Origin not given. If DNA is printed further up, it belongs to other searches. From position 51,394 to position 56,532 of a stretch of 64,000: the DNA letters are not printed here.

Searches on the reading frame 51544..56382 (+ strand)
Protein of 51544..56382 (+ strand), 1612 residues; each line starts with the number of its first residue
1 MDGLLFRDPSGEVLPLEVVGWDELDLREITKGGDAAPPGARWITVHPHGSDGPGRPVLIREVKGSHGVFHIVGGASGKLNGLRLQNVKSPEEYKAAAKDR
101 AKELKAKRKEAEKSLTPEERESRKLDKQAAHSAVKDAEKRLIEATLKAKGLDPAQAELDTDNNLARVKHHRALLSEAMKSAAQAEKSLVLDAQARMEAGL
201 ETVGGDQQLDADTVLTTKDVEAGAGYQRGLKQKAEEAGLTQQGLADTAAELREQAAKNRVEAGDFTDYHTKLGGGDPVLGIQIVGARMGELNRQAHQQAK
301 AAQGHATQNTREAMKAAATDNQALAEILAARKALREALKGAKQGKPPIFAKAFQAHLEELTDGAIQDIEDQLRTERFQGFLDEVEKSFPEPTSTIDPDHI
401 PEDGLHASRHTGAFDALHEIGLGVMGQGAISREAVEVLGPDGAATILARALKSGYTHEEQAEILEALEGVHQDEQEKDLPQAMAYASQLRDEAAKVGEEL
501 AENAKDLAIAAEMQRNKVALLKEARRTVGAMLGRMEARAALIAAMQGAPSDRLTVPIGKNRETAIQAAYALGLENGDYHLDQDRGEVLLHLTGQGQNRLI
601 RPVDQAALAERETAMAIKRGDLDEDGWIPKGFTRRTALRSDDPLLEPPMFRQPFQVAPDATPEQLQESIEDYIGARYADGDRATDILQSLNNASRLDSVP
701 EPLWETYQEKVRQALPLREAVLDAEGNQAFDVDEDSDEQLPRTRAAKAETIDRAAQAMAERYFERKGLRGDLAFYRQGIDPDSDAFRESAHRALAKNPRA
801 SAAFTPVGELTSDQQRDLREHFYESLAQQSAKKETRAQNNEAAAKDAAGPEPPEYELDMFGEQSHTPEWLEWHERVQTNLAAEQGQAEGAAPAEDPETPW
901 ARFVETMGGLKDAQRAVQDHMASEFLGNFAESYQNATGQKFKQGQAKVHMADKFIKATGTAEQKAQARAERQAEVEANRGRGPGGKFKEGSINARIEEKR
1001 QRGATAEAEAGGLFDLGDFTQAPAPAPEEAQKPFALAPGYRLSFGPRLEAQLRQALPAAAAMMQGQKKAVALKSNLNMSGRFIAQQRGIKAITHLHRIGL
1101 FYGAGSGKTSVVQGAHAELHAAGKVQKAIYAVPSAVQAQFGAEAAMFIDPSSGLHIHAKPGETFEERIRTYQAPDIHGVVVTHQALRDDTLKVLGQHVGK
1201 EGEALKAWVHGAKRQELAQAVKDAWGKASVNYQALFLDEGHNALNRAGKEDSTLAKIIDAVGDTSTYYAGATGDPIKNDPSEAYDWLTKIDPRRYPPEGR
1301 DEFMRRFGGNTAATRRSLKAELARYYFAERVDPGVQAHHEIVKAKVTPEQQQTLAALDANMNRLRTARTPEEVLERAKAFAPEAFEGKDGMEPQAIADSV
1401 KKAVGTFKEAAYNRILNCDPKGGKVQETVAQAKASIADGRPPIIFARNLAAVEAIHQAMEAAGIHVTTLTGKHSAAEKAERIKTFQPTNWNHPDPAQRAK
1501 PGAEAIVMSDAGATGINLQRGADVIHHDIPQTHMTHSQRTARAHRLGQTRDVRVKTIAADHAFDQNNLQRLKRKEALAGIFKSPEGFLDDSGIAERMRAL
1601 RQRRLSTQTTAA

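Call 11: search_protein_families(library=pfam, proteins=[window:51544-56382:+])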
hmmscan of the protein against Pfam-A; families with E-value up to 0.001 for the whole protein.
window:51544-56382:+ (1612 aa): 1 family
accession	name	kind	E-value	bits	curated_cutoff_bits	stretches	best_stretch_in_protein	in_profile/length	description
PF00271.37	Helicase_C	-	7.2e-09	36.3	23.5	1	1437-1547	13-110/110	Helicase conserved C-terminal domain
